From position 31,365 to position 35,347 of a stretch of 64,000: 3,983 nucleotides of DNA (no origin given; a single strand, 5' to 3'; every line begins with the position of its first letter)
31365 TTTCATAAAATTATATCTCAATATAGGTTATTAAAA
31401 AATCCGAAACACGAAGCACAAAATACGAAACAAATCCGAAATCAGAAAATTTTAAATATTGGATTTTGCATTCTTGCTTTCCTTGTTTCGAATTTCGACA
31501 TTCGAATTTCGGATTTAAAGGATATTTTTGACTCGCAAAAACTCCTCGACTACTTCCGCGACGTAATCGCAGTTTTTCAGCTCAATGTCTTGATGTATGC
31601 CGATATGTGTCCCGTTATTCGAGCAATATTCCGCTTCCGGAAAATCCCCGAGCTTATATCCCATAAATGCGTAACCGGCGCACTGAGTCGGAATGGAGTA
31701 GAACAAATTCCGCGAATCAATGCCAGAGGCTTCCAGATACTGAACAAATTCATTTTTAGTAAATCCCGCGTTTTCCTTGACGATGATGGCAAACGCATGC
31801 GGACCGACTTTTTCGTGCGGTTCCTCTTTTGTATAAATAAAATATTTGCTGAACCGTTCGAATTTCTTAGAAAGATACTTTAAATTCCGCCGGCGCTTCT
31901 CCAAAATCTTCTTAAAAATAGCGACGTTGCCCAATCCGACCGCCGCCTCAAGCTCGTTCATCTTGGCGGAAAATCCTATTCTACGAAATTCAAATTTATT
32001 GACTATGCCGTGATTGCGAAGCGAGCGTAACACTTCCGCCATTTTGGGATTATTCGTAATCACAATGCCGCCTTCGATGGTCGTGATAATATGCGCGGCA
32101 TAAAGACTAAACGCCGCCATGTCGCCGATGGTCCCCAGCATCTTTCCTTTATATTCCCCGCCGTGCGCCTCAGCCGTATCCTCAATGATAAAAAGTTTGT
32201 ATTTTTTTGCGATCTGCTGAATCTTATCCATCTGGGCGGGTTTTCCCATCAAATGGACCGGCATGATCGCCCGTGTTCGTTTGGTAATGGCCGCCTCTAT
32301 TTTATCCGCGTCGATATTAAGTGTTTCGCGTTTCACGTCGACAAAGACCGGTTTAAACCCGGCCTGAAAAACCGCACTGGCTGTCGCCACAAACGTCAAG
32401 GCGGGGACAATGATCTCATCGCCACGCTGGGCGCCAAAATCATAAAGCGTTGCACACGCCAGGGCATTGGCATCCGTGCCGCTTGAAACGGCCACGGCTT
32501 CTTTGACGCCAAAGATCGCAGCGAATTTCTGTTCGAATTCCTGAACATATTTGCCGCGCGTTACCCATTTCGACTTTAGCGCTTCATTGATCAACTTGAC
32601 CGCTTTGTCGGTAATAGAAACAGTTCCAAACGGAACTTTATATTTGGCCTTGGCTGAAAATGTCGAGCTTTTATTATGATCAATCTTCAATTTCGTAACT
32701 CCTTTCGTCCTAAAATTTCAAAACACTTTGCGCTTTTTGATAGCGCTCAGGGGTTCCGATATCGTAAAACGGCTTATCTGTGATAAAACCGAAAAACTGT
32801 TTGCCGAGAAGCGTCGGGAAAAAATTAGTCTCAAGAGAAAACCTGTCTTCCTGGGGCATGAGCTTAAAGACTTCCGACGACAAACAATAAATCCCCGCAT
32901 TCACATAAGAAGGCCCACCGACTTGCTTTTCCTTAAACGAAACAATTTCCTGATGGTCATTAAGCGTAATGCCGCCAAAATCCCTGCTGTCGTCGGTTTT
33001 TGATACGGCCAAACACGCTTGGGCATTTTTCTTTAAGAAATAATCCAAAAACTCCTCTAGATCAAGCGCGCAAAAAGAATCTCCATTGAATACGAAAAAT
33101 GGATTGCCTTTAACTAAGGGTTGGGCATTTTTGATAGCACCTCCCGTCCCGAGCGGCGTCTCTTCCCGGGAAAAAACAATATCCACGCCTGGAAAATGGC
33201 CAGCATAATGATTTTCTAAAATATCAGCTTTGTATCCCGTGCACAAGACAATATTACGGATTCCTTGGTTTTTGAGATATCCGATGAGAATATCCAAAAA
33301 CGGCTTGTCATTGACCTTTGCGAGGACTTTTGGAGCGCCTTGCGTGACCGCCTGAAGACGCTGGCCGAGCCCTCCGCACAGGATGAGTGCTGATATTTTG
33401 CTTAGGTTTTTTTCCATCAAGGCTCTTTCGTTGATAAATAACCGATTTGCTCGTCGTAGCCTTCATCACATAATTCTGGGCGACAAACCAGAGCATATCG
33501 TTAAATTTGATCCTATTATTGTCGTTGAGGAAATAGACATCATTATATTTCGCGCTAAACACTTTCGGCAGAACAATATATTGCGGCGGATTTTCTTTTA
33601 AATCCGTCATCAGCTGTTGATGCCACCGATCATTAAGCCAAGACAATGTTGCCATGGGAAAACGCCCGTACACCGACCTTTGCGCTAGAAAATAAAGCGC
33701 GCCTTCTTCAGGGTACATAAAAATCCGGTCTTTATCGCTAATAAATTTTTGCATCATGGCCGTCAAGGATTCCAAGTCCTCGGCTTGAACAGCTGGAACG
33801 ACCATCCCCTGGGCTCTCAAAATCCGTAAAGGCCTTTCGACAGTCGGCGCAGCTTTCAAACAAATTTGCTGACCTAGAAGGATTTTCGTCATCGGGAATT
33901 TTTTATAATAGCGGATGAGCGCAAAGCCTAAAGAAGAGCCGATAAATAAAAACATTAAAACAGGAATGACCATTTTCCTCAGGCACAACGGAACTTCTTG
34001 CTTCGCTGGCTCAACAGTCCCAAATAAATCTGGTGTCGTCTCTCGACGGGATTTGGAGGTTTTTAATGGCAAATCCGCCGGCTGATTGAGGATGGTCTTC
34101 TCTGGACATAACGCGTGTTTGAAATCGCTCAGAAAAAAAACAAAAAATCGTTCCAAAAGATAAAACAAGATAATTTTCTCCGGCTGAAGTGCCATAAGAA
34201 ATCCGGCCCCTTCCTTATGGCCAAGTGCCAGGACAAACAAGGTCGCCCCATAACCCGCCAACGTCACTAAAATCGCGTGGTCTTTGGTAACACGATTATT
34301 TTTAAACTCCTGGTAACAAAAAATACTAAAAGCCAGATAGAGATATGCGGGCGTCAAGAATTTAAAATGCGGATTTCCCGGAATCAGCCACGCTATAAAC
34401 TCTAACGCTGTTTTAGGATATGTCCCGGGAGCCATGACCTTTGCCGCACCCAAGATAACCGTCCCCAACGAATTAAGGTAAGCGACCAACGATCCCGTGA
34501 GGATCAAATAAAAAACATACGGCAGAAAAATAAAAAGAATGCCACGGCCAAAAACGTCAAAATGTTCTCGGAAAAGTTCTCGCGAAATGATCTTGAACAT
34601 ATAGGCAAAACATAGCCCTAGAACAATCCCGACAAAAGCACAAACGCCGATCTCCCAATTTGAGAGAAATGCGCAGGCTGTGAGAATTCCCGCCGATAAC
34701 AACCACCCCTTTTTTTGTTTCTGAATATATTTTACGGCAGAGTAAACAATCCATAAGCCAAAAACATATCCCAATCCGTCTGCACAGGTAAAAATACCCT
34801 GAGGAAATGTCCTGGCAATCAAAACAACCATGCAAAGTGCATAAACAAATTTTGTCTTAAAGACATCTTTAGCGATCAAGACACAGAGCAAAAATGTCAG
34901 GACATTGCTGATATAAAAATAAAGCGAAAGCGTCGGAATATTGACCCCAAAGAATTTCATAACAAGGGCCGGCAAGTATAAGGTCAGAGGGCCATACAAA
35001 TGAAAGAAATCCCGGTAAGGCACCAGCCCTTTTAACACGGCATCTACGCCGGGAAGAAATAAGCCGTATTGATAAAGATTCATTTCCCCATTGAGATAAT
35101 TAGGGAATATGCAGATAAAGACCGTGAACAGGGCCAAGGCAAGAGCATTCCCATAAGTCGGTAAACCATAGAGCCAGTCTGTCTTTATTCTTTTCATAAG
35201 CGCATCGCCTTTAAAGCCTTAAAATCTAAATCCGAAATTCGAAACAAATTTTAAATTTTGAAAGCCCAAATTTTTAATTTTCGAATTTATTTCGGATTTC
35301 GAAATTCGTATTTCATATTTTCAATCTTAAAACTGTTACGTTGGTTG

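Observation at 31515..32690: DegT-family enzyme with His in place of the catalytic Lys: predicted sugar 3-dehydratase (ColD/E1 type)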

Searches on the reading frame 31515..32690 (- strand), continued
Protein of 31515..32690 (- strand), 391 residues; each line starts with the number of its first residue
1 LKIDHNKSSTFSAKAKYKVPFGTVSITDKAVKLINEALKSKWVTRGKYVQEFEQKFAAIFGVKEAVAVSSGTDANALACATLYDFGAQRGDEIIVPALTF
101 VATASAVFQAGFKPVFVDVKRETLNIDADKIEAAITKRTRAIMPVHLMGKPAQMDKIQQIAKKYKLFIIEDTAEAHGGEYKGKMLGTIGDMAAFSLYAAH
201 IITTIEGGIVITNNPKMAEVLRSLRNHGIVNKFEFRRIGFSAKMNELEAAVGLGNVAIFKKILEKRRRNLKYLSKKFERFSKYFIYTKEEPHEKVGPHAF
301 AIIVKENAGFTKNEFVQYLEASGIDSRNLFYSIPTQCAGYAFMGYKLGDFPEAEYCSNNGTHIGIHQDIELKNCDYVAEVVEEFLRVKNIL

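Call 106: find_encoding_contigs(protein=P0346, flank=10000, max_places=2)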
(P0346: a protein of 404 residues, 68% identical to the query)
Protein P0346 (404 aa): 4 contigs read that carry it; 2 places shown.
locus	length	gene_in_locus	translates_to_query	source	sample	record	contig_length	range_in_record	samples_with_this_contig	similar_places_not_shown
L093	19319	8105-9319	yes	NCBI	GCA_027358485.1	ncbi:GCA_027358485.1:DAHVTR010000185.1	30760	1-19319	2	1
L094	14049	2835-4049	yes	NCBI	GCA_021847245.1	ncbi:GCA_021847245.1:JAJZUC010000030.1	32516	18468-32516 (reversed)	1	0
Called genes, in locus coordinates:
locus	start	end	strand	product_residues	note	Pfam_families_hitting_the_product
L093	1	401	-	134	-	PF01926:MMR_HSR1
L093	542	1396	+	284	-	PF08668:HDOD, PF01966:HD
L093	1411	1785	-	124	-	PF03646:FlaG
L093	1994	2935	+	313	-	PF01073:3Beta_HSD, PF01370:Epimerase, PF02719:Polysacc_synt_2 (weak), PF04321:RmlD_sub_bind, PF05368:NmrA (weak), PF07993:NAD_binding_4 (faint), PF16363:GDP_Man_Dehyd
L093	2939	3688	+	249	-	PF00483:NTP_transferase, PF12804:NTP_transf_3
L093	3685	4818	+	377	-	PF00288:GHMP_kinases_N, PF08544:GHMP_kinases_C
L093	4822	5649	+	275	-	PF13292:DXP_synthase_N (weak), PF00456:Transketolase_N, PF09364:XFP_N (weak), PF02775:TPP_enzyme_C (weak), PF00676:E1_dh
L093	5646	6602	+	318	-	PF02779:Transket_pyr, PF02780:Transketolase_C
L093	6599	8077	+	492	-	PF02310:B12-binding, PF04055:Radical_SAM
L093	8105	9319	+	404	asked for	PF00155:Aminotran_1_2, PF01041:DegT_DnrJ_EryC1, PF00266:Aminotran_5 (faint), PF01053:Cys_Met_Meta_PP (weak), PF01212:Beta_elim_lyase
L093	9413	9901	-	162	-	-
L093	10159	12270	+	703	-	PF13524:Glyco_trans_1_2, PF13489:Methyltransf_23, PF08241:Methyltransf_11 (weak), PF13649:Methyltransf_25 (weak)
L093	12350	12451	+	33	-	-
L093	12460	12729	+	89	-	-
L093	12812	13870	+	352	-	PF13489:Methyltransf_23, PF08241:Methyltransf_11, PF08242:Methyltransf_12 (weak), PF13649:Methyltransf_25 (weak), PF13428:TPR_14 (faint), PF00515:TPR_1 (faint), PF07719:TPR_2 (faint), PF10373:EST1_DNA_bind (weak), +1 more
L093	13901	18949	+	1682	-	PF04055:Radical_SAM, PF13186:SPASM, PF00535:Glycos_transf_2, PF10111:Glyco_tranf_2_2, PF13641:Glyco_tranf_2_3, PF13524:Glyco_trans_1_2, PF00534:Glycos_transf_1, PF13641:Glyco_tranf_2_3, +18 more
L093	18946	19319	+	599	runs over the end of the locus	PF13524:Glyco_trans_1_2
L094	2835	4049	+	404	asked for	PF00155:Aminotran_1_2, PF01041:DegT_DnrJ_EryC1, PF00266:Aminotran_5 (faint), PF01053:Cys_Met_Meta_PP (weak), PF01212:Beta_elim_lyase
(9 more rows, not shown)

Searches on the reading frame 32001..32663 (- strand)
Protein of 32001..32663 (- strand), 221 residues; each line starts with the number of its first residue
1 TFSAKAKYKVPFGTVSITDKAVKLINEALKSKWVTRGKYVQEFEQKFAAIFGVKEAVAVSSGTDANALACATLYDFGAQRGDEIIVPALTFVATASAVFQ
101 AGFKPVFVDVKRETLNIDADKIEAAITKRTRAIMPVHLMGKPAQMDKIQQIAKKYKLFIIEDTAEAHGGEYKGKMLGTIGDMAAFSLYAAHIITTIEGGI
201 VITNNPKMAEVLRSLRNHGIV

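Call 9: search_solved_structures(query=window:32001-32663:-, max_evalue=1e-30, show_alignments=5)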
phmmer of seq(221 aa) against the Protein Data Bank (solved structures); distinct sequences matched with E-value up to 1e-30: 45.
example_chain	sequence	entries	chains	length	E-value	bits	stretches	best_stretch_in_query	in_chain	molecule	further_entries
7b0m_AAA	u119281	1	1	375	2e-52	181.1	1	25-217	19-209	Sugar aminotransferase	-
7b0d_A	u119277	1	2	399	8.7e-51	175.7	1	21-219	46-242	Glutamine--scyllo-inositol transaminase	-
3bn1_A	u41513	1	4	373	4.5e-49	170.1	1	25-220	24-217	Perosamine synthetase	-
3dr7_A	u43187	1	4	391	5.1e-49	169.9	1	25-220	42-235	Putative perosamine synthetase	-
3dr4_A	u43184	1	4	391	7e-49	169.5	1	25-220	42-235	Putative perosamine synthetase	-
3frk_A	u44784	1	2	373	6.3e-47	163.1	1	26-219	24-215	QdtB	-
1mdo_A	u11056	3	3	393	6.8e-45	156.5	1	11-220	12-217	ArnB aminotransferase | UDP-4-amino-4-deoxy-L-arabinose--oxoglutarate aminotransferase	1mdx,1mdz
2c7t_A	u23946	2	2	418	8.2e-45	156.2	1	28-217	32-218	GLUTAMINE-2-DEOXY-SCYLLO-INOSOSE AMINOTRANSFERASE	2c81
4oca_A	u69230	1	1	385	8.7e-45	156.1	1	11-220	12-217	UDP-4-amino-4-deoxy-L-arabinose--oxoglutarate aminotransferase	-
5w71_A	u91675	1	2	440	9.1e-45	156.1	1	28-217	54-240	L-glutamine:2-deoxy-scyllo-inosose aminotransferase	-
7n63_A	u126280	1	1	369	1.5e-44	155.3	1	24-219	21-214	Putative aminotransferase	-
5u21_A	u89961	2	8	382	2.2e-42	148.3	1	24-219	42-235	Putative aminotransferase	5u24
5u1z_A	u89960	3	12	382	3.3e-42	147.7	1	24-219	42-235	Putative aminotransferase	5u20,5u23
4lc3_A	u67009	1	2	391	1.9e-41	145.2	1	10-220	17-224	Putative UDP-4-amino-4-deoxy-l-arabinose--oxoglutarate aminotransferase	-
8sng_A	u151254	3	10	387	3e-41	144.6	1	10-220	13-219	UDP-4-amino-4-deoxy-L-arabinose--oxoglutarate aminotransferase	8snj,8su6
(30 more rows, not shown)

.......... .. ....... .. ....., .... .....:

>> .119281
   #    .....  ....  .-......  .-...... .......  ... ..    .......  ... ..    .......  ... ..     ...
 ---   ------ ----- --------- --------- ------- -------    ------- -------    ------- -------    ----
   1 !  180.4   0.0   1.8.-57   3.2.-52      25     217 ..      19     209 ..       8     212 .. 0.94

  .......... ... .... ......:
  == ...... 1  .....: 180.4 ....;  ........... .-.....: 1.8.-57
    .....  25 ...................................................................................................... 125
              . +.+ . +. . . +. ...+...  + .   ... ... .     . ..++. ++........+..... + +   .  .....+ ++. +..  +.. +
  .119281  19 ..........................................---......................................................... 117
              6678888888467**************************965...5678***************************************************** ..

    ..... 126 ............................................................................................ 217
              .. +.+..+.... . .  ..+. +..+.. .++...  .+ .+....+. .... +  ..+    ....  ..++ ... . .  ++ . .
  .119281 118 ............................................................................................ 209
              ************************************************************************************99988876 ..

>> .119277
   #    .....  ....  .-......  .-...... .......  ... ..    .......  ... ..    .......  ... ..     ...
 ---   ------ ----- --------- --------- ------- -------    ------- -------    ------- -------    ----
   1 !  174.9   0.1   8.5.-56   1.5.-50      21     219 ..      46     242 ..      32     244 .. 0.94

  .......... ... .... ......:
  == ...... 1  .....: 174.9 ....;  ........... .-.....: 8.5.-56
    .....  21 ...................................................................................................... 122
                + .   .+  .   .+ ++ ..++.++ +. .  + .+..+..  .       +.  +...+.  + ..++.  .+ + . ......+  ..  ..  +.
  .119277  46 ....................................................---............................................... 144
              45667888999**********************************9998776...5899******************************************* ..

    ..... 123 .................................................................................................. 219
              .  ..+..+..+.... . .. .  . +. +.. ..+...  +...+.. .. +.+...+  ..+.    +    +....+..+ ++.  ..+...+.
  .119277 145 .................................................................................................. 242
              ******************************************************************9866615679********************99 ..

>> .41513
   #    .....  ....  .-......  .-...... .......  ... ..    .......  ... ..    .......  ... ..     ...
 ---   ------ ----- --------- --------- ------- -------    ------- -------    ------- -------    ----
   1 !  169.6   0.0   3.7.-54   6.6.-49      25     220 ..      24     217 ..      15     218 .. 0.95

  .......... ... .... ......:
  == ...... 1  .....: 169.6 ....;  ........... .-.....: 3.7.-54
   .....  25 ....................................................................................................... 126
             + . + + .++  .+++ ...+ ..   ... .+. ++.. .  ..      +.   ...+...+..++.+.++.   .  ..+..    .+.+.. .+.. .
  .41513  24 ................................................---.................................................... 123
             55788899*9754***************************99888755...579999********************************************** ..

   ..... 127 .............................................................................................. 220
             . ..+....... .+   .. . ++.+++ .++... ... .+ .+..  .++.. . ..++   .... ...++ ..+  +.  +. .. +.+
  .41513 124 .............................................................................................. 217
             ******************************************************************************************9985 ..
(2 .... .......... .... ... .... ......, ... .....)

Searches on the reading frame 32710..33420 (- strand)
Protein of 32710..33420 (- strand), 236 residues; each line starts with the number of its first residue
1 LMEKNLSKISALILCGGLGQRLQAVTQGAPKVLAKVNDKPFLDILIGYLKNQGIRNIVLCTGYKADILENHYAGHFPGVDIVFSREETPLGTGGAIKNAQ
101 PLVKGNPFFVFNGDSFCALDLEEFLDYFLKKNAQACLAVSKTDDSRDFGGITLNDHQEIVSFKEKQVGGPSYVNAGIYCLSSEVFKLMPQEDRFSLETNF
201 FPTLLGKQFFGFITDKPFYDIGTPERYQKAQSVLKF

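Call 6: search_protein_families(library=ncbifam, proteins=[window:32710-33420:-], max_evalue=0.00001)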
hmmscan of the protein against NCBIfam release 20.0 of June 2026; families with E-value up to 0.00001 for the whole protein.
window:32710-33420:- (236 aa): 30 families (the best 25 are shown)
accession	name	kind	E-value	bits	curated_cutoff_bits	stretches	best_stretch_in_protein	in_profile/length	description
NF049965.1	GlMnHpPGnyltfHddC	equivalog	1.6e-52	178.3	300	1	10-229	2-216/221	D-glycero-D-manno-heptose 1-phosphate guanosyltransferase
NF052502.1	man1P_GTase_Rv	exception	1.8e-45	155.4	440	1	10-231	2-227/352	mannose-1-phosphate guanylyltransferase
TIGR03992.1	Arch_glmU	subfamily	2.3e-30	105.8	292.1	1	10-189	2-177/393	bifunctional sugar-1-phosphate nucleotidylyltransferase/acetyltransferase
NF045761.1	NAMPUrTaseMurU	equivalog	2.6e-28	99.4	250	1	10-231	2-224/226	N-acetylmuramate alpha-1-phosphate uridylyltransferase MurU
NF041313.1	UDPGP_AglF_Halo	equivalog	3.5e-25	88.8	400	1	10-186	2-180/234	UTP--glucose-1-phosphate uridylyltransferase AglF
TIGR01208.1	rmlA_long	equivalog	1.8e-22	79.7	320.25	1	11-188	2-182/353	glucose-1-phosphate thymidylyltransferase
TIGR02623.1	G1P_cyt_trans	equivalog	1.3e-21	77.3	300.25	2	91-207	105-217/255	glucose-1-phosphate cytidylyltransferase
NF045697.1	MurNAcPUrMurU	equivalog_domain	1.7e-19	70.2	370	1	12-232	1-226/229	N-acetylmuramate alpha-1-phosphate uridylyltransferase MurU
NF041173.1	Sug_nt_acttase_Thmprot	equivalog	3.2e-17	62.6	600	1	10-188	2-176/405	bifunctional sugar-1-phosphate nucleotidylyltransferase/acetyltransferase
TIGR01173.1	glmU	equivalog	2.3e-14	53.1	366.85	1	10-185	2-177/452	bifunctional UDP-N-acetylglucosamine diphosphorylase/glucosamine-1-phosphate N-acetyltransferase GlmU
NF010934.1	PRK14354.1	equivalog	5.3e-14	51.6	450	1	11-184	2-176/447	bifunctional UDP-N-acetylglucosamine diphosphorylase/glucosamine-1-phosphate N-acetyltransferase GlmU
NF010939.0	PRK14359.1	equivalog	8.8e-14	50.9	592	1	8-186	2-176/430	bifunctional UDP-N-acetylglucosamine diphosphorylase/glucosamine-1-phosphate N-acetyltransferase GlmU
TIGR02091.1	glgC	equivalog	1.6e-13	50.4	424.9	1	11-185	3-203/364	glucose-1-phosphate adenylyltransferase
TIGR01207.1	rmlA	equivalog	2e-12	46.8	360.65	1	12-187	3-182/286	glucose-1-phosphate thymidylyltransferase RfbA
NF003670.0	PRK05293.1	equivalog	5.1e-12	45.4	470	1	8-192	4-208/382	glucose-1-phosphate adenylyltransferase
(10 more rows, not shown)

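Call 7: search_protein_families(library=pfam, proteins=[window:32710-33420:-], max_evalue=0.0001)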
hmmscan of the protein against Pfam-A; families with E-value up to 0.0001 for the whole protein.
window:32710-33420:- (236 aa): 2 families
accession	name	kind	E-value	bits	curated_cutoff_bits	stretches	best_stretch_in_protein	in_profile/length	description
PF00483.29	NTP_transferase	-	7.2e-30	104.8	21.2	1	11-232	2-240/245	Nucleotidyl transferase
PF12804.13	NTP_transf_3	-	7.5e-09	36.4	27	1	11-140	1-123/160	MobA-like NTP transferase domain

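Call 61: search_solved_structures(query=window:32710-33420:-, max_evalue=1e-8)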
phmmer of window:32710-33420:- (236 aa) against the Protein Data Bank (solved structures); distinct sequences matched with E-value up to 1e-8: 15.
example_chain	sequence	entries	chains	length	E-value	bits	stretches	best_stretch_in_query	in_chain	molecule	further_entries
6jq8_A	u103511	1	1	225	2.5e-40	141.9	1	11-231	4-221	Putative 6-deoxy-D-mannoheptose pathway protein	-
5xhw_A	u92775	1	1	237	2.9e-40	141.7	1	11-231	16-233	Putative 6-deoxy-D-mannoheptose pathway protein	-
7whr_B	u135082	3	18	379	5.7e-25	91.6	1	9-227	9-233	Nucleotidyl transferase family protein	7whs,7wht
7x8j_A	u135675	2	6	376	2.5e-22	82.9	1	10-227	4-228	Mannose-1-phosphate guanylyltransferase 1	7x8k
8yre_D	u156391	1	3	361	3e-22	82.7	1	10-227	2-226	Mannose-1-phosphate guanylyltransferase 1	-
7d72_K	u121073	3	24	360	5.2e-22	81.9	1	10-227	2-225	Mannose-1-phosphate guanyltransferase beta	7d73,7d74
8x7s_B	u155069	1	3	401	4.2e-20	75.7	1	7-234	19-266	UTP--glucose-1-phosphate uridylyltransferase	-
1tzf_A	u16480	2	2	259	1.2e-16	64.4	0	10-87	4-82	Glucose-1-phosphate cytidylyltransferase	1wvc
5z09_A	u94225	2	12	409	1.7e-15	60.6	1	10-190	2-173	Dual sugar-1-phosphate nucleotidylyltransferase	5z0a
2ggo_A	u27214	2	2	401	1.8e-14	57.3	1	10-190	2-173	401aa long hypothetical glucose-1-phosphate thymidylyltransferase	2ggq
4y7t_A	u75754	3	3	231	6.5e-12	48.9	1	10-121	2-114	Nucleotidyl transferase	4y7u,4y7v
3hl3_A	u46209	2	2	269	2.5e-11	47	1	9-189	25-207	Glucose-1-phosphate thymidylyltransferase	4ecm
1jyk_A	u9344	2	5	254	6.2e-11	45.7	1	8-84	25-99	CTP:phosphocholine Cytidylyltransferase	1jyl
8hhd_A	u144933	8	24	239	6.4e-10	42.4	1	7-121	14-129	Nucleotidyl transferase | N-acetylmuramate alpha-1-phosphate uridylyltransferase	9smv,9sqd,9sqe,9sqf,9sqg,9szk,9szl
1mc3_A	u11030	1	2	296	4.3e-09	39.6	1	9-189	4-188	GLUCOSE-1-PHOSPHATE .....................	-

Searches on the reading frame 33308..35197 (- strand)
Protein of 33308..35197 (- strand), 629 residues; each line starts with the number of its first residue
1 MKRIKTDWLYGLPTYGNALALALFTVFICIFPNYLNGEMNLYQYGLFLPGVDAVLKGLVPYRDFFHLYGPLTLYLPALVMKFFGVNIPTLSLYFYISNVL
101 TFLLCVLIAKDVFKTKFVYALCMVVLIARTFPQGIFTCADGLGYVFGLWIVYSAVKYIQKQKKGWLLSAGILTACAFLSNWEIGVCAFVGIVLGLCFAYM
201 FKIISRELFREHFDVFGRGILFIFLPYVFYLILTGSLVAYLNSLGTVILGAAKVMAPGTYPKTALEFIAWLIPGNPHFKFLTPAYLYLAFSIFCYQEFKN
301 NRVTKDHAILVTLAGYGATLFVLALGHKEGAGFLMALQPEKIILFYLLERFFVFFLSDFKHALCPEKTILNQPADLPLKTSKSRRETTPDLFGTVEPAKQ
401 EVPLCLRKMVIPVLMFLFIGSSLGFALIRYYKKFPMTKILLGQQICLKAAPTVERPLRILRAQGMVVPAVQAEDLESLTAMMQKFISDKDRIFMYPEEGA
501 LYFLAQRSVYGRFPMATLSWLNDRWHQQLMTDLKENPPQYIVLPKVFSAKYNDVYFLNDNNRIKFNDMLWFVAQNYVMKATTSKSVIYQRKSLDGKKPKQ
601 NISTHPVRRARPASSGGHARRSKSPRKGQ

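Call 7: search_protein_families(library=pfam, proteins=[window:33308-35197:-], max_evalue=0.0001)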
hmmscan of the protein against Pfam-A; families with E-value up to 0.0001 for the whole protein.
window:33308-35197:- (629 aa): 1 family
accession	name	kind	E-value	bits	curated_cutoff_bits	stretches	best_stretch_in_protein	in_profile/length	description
PF13231.12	PMT_2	-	3.2e-07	31.1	26.1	1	70-226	4-156/160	Dolichyl-phosphate-mannose-protein mannosyltransferase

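Call 29: search_protein_families(library=ncbifam, proteins=[window:33308-35197:-], max_evalue=1e-8)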
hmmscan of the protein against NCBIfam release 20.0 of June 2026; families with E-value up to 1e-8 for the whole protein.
window:33308-35197:- (629 aa): 0 families
